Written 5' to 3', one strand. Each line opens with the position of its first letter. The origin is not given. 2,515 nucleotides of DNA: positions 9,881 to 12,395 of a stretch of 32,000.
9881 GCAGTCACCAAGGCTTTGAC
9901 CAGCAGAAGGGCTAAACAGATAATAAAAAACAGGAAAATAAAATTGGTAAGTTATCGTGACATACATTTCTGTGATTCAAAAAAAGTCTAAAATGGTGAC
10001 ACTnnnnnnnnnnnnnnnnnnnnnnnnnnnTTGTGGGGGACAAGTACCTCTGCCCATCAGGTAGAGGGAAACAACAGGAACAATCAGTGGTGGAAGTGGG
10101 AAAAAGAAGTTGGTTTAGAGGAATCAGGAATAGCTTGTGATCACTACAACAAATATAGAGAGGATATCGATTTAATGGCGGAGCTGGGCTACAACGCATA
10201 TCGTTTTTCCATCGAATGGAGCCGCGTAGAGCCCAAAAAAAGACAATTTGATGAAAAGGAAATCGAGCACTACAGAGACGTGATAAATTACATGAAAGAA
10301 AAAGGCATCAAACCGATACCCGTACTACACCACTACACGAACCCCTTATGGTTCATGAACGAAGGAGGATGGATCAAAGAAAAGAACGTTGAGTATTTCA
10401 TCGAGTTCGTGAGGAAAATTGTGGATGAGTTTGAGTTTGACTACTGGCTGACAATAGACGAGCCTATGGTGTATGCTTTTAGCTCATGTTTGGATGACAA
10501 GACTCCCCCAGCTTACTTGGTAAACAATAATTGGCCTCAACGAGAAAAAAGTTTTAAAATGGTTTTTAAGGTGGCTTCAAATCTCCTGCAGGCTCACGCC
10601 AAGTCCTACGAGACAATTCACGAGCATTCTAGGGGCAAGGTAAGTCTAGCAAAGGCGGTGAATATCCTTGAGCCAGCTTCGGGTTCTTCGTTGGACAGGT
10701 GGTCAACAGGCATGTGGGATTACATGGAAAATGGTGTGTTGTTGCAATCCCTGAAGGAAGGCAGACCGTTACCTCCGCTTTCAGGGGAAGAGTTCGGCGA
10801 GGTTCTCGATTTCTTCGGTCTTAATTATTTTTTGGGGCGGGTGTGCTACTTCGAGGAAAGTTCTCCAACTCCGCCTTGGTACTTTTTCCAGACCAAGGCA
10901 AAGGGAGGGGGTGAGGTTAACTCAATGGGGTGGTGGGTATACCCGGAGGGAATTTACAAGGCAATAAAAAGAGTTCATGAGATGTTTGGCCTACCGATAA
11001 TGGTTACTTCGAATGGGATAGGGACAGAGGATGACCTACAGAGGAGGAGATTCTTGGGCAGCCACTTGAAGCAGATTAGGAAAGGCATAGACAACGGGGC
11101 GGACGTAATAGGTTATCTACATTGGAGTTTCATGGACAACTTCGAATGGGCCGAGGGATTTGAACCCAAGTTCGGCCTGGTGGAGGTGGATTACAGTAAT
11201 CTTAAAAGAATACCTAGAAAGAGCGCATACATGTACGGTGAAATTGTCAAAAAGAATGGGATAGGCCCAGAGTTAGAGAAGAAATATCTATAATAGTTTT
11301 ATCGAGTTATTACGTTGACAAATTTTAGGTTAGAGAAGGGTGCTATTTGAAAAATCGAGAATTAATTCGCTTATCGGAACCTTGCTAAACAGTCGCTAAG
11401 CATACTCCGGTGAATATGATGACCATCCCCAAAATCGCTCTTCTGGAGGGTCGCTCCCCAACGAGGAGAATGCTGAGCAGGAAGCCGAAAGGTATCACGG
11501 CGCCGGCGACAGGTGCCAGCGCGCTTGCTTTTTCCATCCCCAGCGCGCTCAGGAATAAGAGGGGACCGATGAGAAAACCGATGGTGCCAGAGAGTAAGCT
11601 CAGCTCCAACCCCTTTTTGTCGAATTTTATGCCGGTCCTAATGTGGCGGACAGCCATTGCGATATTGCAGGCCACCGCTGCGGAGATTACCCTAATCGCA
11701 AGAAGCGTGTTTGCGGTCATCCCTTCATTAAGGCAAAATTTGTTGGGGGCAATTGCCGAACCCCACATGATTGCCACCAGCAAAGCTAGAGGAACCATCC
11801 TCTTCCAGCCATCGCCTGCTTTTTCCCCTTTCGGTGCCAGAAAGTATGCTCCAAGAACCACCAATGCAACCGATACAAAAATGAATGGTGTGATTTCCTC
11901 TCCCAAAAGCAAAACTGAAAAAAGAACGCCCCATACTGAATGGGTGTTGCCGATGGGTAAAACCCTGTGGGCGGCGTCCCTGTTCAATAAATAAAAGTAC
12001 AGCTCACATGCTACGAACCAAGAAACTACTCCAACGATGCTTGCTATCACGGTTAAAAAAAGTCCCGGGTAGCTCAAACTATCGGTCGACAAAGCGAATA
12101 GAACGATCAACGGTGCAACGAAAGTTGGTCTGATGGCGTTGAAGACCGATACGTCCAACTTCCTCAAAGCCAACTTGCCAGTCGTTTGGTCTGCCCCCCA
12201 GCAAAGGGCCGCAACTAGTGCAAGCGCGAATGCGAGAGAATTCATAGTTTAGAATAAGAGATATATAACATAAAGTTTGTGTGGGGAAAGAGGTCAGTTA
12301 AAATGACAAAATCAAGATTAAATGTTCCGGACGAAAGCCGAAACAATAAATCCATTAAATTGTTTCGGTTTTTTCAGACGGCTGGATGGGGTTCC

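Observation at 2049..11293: Bacterial-style MurNAc / peptidoglycan and chitobiose salvage gene set in an apparently archaeal genome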

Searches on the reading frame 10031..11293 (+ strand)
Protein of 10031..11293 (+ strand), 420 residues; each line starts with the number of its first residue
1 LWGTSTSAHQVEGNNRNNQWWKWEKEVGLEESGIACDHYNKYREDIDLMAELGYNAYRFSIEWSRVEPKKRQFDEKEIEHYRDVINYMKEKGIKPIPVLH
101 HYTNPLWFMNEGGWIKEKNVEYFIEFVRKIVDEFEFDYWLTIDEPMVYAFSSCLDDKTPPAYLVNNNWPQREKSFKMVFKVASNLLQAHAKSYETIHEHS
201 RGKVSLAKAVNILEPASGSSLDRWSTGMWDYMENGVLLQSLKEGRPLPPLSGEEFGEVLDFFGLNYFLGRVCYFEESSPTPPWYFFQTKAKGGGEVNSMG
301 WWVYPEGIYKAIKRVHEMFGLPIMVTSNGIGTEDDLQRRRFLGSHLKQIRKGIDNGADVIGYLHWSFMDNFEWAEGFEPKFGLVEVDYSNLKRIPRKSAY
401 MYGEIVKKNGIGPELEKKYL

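Call 4: search_protein_families(library=pfam, proteins=[window:10031-11293:+])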
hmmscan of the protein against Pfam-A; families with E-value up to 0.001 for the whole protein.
window:10031-11293:+ (420 aa): 2 families
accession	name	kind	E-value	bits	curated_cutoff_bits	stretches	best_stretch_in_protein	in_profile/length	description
PF00232.24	Glyco_hydro_1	-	3.3e-82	276.8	22.6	2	1-241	10-253/453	Glycosyl hydrolase family 1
PF00150.24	Cellulase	-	2.5e-06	27.6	23.5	1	36-137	15-119/272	Cellulase (glycosyl hydrolase family 5)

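Call 5: search_protein_families(library=ncbifam, proteins=[window:10031-11293:+])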
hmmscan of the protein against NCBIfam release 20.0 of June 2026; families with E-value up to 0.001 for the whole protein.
window:10031-11293:+ (420 aa): 8 families
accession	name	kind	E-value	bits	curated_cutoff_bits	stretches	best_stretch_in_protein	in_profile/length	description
TIGR03356.1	BGL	equivalog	3.2e-78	263.5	478.5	1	1-402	6-427/427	GH1 family beta-glucosidase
NF041004.1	Beta_gal_BgaS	equivalog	1.6e-64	218.2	475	1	73-416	123-473/479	beta-galactosidase BgaS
NF010036.0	PRK13511.1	subfamily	2.9e-58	197.6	610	2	1-241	10-250/469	6-phospho-beta-galactosidase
TIGR01233.1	lacG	equivalog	9.6e-46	156.6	561.2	2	2-241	10-248/472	6-phospho-beta-galactosidase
NF007356.0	PRK09852.1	subfamily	3.5e-30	105.1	623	2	32-148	63-184/474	6-phospho-beta-glucosidase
NF007154.0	PRK09589.1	subfamily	2.2e-27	96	624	2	35-144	62-176/476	6-phospho-beta-glucosidase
NF007158.0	PRK09593.1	subfamily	4.3e-25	88.4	639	2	35-144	68-182/478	6-phospho-beta-glucosidase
NF011589.0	PRK15014.1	subfamily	4.5e-20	72.4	686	2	35-144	64-178/477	6-phospho-beta-glucosidase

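Call 65: search_solved_structures(query=window:10031-11290:+, max_evalue=1e-20, show_alignments=2)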
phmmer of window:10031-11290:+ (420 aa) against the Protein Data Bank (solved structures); distinct sequences matched with E-value up to 1e-20: 192 (the best 60 are shown).
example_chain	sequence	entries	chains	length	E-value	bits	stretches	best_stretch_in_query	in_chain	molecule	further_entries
1vff_A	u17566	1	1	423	2.2e-100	339.9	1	1-419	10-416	beta-glucosidase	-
6z1h_A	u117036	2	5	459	1.4e-73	251.5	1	1-412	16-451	ANCESTRAL RECONSTRUCTED GLYCOSIDASE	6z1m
8in1_A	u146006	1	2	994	4.4e-65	223.5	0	1-222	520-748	Beta-Glucosidase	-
4r27_A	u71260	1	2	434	8.2e-64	219.3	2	1-131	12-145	Glycoside hydrolase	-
1od0_A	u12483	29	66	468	3.9e-58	200.6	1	1-411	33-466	BETA-GLUCOSIDASE A | BETA-GLUCOSIDASE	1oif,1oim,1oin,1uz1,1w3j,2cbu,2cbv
8kap_A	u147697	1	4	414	7.2e-58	199.7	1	1-151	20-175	SGR_2426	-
9u98_A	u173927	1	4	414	7.3e-58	199.7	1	1-151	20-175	Putative beta-glucosidase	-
4ptv_A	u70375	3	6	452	3.8e-55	190.7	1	1-410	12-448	Glycoside hydrolase family 1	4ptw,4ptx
3ta9_A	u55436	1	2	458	4e-55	190.7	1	1-410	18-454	Glycoside hydrolase family 1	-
5idi_A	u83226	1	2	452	7.6e-55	189.7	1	1-412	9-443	1,4-beta-D-glucan glucohydrolase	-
8ht0_A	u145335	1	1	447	2.1e-54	188.3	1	2-408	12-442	Beta-glucosidase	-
4hz6_A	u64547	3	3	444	2.2e-54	188.2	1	1-411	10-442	Beta-glucosidase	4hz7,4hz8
3cmj_A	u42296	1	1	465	2.3e-54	188.1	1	1-411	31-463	Beta-glucosidase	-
6ier_A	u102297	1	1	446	2.6e-54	188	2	1-207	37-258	beta-glucosidase 1317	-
9uct_A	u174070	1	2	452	3.2e-54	187.7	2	253-409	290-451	beta-glucosidase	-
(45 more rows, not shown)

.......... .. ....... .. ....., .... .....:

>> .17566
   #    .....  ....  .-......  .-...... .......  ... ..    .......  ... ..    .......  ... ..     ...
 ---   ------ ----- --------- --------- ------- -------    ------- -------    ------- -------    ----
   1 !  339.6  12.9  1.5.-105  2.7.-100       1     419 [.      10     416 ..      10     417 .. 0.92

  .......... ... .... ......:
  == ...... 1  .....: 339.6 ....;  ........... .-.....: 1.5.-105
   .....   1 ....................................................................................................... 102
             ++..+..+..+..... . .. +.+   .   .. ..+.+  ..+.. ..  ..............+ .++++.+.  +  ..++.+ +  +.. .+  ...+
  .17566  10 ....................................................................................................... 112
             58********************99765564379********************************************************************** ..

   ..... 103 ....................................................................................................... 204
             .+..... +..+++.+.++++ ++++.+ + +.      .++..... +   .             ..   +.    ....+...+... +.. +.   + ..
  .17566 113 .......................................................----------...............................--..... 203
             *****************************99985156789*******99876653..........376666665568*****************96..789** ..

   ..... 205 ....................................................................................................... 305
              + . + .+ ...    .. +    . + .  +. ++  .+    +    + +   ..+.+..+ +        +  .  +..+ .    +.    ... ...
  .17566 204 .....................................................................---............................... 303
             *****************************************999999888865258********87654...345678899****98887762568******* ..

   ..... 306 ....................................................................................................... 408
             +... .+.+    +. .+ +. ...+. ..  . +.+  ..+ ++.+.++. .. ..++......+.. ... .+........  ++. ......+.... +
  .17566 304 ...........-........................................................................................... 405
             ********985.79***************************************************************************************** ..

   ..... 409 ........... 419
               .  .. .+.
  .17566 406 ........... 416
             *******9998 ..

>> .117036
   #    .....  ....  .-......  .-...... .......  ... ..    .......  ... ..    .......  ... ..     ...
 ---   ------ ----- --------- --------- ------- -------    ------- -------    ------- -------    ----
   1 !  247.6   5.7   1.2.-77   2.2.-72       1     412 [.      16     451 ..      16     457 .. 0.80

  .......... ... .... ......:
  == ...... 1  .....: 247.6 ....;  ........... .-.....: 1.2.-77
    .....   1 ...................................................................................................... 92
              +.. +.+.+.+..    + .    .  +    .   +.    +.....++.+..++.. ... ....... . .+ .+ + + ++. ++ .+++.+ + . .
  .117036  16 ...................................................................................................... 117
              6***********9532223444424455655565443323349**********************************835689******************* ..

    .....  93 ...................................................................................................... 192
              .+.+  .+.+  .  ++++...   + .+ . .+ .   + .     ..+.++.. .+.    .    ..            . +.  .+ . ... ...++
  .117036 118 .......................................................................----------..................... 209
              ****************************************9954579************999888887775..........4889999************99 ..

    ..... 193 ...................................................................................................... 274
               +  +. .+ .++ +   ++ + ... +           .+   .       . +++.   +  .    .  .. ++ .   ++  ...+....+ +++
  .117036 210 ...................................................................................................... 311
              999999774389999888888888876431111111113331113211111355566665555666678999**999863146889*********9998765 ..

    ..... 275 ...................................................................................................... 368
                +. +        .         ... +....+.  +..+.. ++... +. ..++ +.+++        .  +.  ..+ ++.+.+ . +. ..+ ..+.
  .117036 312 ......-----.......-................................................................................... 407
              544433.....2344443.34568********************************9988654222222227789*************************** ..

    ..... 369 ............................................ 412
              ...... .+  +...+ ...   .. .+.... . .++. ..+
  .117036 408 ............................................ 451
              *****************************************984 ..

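Call 66: find_homologous_proteins(query=window:10031-11290:+)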
Query window:10031-11290:+ (420 aa): 7128 proteins with E <= 0.001 among 8000 candidates; the best 120 are listed.
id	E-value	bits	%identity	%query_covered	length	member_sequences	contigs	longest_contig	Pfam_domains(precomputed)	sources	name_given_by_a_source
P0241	4.1e-295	997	100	100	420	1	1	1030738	PF00150.25,PF00232.25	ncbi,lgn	-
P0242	3.7e-245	832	81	100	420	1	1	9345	PF00150.25,PF00232.25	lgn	-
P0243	2.2e-241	820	80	100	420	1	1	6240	PF00150.25,PF00232.25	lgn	-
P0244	5.6e-241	818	81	100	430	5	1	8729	PF00150.25,PF00232.25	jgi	-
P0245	2.2e-238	810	79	100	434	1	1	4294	PF00150.25,PF00232.25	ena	-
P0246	1.9e-235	800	79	100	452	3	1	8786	PF00150.25,PF00232.25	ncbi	-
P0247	8.3e-211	719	70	100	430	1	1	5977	PF00232.25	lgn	-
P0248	2.4e-207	707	69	100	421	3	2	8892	PF00232.25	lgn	-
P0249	7.6e-199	679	68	100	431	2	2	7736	PF00232.25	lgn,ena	-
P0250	1.9e-198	678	65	100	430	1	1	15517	PF00232.25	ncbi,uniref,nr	ncbi:hypothetical protein AKJ65_01880 [candidate division MSBL1 archaeon SCGC-AAA259E19]|uniref:Beta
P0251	5.7e-197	673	67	100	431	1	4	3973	PF00232.25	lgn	-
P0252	1.3e-195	669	67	100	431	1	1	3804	PF00232.25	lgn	-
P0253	2.8e-170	585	59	100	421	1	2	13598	PF00232.25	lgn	-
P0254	2.0e-166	572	61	98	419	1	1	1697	PF00150.25,PF00232.25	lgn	-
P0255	2.6e-166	572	58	100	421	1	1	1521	PF00232.25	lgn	-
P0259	1.3e-142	494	49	100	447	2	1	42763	PF00232.25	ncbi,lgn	ncbi:MAG: glycoside hydrolase family 1 protein [Haloarculaceae archaeon]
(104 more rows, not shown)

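Call 68: find_encoding_contigs(protein=P0241, flank=10000, max_places=2)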
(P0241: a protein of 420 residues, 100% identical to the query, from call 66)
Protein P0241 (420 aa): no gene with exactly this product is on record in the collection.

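Call 70: find_encoding_contigs(protein=P0250, flank=7000, max_places=1)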
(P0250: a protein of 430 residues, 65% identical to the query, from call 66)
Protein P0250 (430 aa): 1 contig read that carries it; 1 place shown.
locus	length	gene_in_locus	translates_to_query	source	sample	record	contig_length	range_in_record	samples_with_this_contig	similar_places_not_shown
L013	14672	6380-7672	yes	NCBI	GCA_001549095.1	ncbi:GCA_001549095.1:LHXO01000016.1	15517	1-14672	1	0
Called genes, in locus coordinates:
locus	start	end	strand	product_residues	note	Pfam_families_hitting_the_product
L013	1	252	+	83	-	PF02518:HATPase_c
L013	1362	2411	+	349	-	PF13384:HTH_23, PF13518:HTH_28, PF13551:HTH_29, PF13565:HTH_32, PF13592:HTH_33, PF13358:DDE_3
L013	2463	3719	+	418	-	PF08447:PAS_3 (faint), PF08448:PAS_4, PF00989:PAS, PF08448:PAS_4, PF13426:PAS_9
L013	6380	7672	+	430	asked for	PF00232:Glyco_hydro_1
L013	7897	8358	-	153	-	PF01161:PBP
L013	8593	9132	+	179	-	PF13302:Acetyltransf_3, PF13420:Acetyltransf_4, PF00583:Acetyltransf_1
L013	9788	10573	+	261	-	PF03435:Sacchrp_dh_NADP (weak), PF03446:NAD_binding_2 (faint), PF03807:F420_oxidored, PF14748:P5CR_dimer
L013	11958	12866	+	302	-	PF01680:SOR_SNZ, PF05690:ThiG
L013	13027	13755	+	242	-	PF06560:GPI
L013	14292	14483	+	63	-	-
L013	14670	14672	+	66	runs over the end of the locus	-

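Call 71: find_encoding_contigs(protein=P0259, flank=7000, max_places=1)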
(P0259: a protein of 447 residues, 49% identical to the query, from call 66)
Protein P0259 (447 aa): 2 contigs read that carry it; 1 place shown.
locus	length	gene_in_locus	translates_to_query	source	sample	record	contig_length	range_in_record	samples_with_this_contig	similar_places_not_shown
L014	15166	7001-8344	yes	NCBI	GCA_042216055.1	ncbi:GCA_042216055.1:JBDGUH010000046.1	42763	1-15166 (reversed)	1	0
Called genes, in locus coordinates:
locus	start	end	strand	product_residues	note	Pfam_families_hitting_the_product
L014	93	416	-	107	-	PF19095:DUF5783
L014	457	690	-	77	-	-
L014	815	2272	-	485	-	PF01368:DHH, PF21763:DHH_CID, PF02272:DHHA1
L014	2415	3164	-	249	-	PF02602:HEM4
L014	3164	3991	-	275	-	PF00590:TP_methylase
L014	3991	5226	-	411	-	PF01379:Porphobil_deam, PF03900:Porphobil_deamC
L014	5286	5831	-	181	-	PF01864:CarS-like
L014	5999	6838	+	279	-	PF01619:Pro_dh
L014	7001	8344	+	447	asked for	PF00232:Glyco_hydro_1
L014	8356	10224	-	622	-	PF00072:Response_reg, PF03709:OKR_DC_1_N (faint), PF13185:GAF_2, PF01590:GAF (weak), PF13492:GAF_3 (weak), PF08448:PAS_4, PF00512:HisKA, PF02518:HATPase_c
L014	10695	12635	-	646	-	PF10473:CENP-F_leu_zip (faint), PF13166:AAA_13 (weak)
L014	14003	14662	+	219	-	-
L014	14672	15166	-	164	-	?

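Call 72: find_related_loci(query=window:10031-11290:+, collection=metagenome_contigs, flank=8000)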
Query window:10031-11290:+ (420 aa) in metagenome_contigs; peptide patterns used: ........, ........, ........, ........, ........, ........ (x = any residue, [..] = any of these).
600 stretches matched a pattern (row limit reached: there are more); 595 encode a relative of the query (tblastn E <= 1e-3); the best 80 are kept; 80 distinct loci.
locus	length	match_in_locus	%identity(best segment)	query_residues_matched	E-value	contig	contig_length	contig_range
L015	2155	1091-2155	81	1-349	0e+0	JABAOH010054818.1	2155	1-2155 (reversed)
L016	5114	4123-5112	80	1-330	0e+0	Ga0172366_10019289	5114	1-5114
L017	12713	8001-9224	41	2-420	2e-101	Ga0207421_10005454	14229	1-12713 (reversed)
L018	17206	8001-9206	42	1-417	1e-98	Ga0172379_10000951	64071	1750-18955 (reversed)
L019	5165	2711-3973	37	3-420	2e-96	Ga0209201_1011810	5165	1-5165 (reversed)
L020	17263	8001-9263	37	3-420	2e-96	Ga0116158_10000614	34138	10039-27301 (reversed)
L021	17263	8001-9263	36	3-420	1e-88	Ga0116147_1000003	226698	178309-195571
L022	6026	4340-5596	37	1-419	2e-88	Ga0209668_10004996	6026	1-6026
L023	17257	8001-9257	35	1-412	6e-86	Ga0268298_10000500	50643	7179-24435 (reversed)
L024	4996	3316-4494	36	1-407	2e-84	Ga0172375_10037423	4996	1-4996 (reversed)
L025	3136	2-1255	37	2-420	5e-85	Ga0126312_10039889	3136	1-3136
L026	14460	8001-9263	37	1-420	2e-83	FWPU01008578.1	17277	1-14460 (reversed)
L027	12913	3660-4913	37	1-420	8e-83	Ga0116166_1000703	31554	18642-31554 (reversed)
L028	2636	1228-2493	36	1-420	1e-84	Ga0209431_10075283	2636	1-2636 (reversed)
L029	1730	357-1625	37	1-420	3e-87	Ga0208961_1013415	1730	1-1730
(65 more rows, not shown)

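Call 75: search_protein_families(library=pfam, proteins=[L016:1733-3928:+, L016:962-1732:+, L016:507-842:+])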
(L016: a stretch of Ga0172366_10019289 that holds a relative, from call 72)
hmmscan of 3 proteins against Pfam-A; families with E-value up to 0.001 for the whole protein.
L016:1733-3928:+ (731 aa): 3 families
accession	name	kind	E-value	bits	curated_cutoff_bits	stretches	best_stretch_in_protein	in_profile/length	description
PF02449.21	Glyco_hydro_42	-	5.2e-51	174.6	21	1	30-406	10-371/376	Beta-galactosidase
PF08532.16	Glyco_hydro_42M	-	1.6e-19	70.7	25.8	1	423-642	1-202/207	Beta-galactosidase trimerisation domain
PF00150.24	Cellulase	-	4.1e-06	26.9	23.5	1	31-164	22-139/272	Cellulase (glycosyl hydrolase family 5)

L016:962-1732:+ (256 aa): 2 families
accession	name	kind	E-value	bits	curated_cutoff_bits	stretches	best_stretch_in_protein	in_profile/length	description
PF13580.11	SIS_2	-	2.3e-44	151.2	27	1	10-150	1-138/138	SIS domain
PF10740.15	DUF2529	-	1.8e-07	31.3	22.3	0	18-53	12-47/169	Domain of unknown function (DUF2529)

L016:507-842:+ (111 aa): 0 families

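Call 90: list_cluster_members(proteins=[P0241, window:2049-3260:+, window:7987-8991:-, window:30162-31085:+, P0001, P0121])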
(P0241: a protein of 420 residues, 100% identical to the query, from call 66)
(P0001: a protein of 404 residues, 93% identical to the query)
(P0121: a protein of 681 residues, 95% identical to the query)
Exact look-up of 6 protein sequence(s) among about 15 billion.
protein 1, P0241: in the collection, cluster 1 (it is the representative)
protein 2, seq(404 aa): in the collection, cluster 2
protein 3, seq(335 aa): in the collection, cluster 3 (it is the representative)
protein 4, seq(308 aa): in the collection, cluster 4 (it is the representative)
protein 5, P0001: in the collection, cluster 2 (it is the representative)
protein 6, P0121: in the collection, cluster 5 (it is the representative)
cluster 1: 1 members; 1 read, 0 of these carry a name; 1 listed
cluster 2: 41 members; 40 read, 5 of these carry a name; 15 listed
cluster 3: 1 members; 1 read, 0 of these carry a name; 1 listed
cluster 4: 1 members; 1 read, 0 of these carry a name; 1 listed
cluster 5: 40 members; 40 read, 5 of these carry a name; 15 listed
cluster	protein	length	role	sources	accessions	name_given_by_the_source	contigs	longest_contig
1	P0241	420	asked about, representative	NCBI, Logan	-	-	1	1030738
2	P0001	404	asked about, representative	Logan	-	-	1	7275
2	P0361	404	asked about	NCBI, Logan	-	-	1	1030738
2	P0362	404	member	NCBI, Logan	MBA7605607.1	hypothetical protein ES703_12741 [subsurface metagenome]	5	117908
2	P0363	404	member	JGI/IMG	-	uncharacterized protein YbbC (DUF1343 family)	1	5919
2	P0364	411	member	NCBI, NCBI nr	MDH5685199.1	MAG: DUF1343 domain-containing protein [Hadesarchaea archaeon] | DUF1343 domain-containing protein [Hadesarchaea archaeon]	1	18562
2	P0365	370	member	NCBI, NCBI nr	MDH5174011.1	MAG: DUF1343 domain-containing protein, partial [Elusimicrobiota bacterium] | DUF1343 domain-containing protein [Elusimicrobiota bacterium]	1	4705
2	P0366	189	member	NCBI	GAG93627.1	unnamed protein product, partial [marine sediment metagenome]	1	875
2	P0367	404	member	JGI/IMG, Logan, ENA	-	-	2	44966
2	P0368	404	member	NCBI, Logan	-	-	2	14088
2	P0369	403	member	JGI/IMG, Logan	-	-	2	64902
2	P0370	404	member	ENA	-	-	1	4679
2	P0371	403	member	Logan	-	-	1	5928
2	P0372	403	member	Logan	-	-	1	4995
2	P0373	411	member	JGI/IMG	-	-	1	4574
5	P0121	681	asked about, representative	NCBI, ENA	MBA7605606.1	N-acetylmuramic acid 6-phosphate etherase [subsurface metagenome]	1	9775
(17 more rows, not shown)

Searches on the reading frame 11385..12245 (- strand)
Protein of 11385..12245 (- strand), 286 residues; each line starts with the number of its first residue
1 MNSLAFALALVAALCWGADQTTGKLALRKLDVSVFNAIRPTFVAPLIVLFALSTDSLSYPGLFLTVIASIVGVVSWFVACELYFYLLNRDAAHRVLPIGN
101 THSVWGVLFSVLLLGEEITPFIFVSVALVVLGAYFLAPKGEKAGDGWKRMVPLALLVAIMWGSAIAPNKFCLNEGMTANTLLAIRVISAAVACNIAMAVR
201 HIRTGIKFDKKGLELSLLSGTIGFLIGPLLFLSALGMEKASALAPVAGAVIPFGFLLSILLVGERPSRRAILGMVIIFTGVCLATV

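Call 4: search_protein_families(library=pfam, proteins=[window:11385-12245:-])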
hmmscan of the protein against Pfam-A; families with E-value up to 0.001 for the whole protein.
window:11385-12245:- (286 aa): 1 family
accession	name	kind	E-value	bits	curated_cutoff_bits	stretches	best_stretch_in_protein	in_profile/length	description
PF00892.27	EamA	-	1e-28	100.7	28.2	2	6-136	4-133/135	EamA-like transporter family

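Call 5: search_protein_families(library=ncbifam, proteins=[window:11385-12245:-])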
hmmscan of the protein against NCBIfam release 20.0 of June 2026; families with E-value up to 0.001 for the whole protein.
window:11385-12245:- (286 aa): 2 families
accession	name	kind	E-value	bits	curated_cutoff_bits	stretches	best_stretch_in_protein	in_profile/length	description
TIGR03340.1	phn_DUF6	hypoth_equivalog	7e-07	29.2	288.15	1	48-283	46-280/281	phosphonate utilization associated putative membrane protein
TIGR00950.1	2A78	equivalog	9.6e-06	25.2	230.2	0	2-132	126-262/264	carboxylate/amino acid/amine transporter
